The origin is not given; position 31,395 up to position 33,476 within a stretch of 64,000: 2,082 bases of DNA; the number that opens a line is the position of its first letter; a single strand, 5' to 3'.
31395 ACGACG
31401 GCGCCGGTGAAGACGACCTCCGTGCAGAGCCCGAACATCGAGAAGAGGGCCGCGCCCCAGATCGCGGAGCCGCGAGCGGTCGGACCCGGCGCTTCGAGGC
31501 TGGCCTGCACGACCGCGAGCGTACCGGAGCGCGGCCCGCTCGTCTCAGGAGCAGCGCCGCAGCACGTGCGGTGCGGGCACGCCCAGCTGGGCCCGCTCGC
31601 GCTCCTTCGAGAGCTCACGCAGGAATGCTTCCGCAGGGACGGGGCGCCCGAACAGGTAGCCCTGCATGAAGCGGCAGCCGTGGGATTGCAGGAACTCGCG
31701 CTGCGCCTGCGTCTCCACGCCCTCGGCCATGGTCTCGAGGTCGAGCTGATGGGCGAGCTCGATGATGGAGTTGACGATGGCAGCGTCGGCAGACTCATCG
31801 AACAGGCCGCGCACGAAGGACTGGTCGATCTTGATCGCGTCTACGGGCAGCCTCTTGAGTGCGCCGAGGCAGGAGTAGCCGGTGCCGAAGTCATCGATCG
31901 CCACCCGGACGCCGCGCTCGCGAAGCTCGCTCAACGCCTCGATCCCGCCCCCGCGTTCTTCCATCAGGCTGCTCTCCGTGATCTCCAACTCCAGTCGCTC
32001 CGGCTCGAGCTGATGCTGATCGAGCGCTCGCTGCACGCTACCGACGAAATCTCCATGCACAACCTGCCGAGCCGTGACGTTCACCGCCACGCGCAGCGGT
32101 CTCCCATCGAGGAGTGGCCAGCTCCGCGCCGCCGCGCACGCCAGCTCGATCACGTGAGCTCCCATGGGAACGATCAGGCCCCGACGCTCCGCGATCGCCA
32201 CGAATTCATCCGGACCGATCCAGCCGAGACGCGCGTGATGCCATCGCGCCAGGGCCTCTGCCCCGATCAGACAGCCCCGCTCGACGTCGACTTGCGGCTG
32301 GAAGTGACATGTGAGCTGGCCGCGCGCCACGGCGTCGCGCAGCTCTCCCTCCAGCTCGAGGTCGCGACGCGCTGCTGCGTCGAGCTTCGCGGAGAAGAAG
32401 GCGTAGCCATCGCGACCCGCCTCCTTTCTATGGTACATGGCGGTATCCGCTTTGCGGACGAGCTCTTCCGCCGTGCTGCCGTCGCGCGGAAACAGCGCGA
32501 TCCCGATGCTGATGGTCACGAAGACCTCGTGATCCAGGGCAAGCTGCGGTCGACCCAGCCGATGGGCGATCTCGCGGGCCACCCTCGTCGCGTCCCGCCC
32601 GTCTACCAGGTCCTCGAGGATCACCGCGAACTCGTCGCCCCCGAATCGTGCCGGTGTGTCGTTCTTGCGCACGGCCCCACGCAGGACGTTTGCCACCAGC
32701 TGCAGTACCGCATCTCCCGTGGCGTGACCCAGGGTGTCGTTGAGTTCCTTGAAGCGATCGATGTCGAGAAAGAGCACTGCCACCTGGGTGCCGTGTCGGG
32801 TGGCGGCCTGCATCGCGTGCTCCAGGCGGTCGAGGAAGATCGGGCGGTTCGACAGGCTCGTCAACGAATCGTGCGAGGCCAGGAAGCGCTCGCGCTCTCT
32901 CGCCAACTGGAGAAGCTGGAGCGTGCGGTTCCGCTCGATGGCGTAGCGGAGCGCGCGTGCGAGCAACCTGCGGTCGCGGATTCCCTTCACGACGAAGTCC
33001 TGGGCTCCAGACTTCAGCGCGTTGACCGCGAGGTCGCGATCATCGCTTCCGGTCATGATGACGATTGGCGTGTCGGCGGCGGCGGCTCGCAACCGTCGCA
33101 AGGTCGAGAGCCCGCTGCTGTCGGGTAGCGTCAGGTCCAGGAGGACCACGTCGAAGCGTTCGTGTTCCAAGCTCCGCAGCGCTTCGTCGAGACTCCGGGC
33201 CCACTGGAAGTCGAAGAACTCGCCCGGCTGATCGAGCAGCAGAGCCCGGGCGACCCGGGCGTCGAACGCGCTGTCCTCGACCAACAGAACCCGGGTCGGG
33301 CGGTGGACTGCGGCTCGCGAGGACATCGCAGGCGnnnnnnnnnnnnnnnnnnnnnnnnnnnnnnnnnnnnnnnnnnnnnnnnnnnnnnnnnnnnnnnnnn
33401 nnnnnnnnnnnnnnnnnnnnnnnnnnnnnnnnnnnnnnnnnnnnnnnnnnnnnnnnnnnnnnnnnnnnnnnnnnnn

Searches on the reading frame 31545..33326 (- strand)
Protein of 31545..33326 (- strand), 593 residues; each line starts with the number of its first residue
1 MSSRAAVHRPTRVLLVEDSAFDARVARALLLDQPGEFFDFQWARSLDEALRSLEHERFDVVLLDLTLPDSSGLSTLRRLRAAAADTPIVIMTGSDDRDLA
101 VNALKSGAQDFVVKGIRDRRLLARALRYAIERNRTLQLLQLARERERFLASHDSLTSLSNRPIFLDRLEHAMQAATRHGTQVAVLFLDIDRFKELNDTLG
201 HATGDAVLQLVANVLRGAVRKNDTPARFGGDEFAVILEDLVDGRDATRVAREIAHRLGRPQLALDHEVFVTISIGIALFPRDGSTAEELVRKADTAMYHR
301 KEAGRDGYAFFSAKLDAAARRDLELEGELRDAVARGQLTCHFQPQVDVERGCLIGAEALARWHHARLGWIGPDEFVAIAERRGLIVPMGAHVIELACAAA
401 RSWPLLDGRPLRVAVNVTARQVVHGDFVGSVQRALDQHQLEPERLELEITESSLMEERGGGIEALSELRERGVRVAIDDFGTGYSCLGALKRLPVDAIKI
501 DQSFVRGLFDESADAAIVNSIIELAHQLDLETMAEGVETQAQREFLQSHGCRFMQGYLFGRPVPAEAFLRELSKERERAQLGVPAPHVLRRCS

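Call 4: search_protein_families(library=pfam, proteins=[window:31545-33326:-], max_evalue=1)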
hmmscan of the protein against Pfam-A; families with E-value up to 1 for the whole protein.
window:31545-33326:- (593 aa): 5 families
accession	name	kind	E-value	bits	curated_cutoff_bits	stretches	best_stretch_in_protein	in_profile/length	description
PF00563.25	EAL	-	1.1e-71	241.4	31.3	1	328-562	3-236/236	EAL domain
PF00990.26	GGDEF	-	1.4e-48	165.1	23.8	1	150-306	1-160/161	Diguanylate cyclase, GGDEF domain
PF00072.30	Response_reg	-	9e-23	81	30.2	1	13-124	1-109/111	Response regulator receiver domain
PF20274.4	cREC_REC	-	0.11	13.6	27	1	39-81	14-58/88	Cyclic-phosphate processing Receiver domain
PF08335.16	GlnD_UR_UTase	-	0.15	12.5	21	1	115-210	34-122/141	GlnD PII-uridylyltransferase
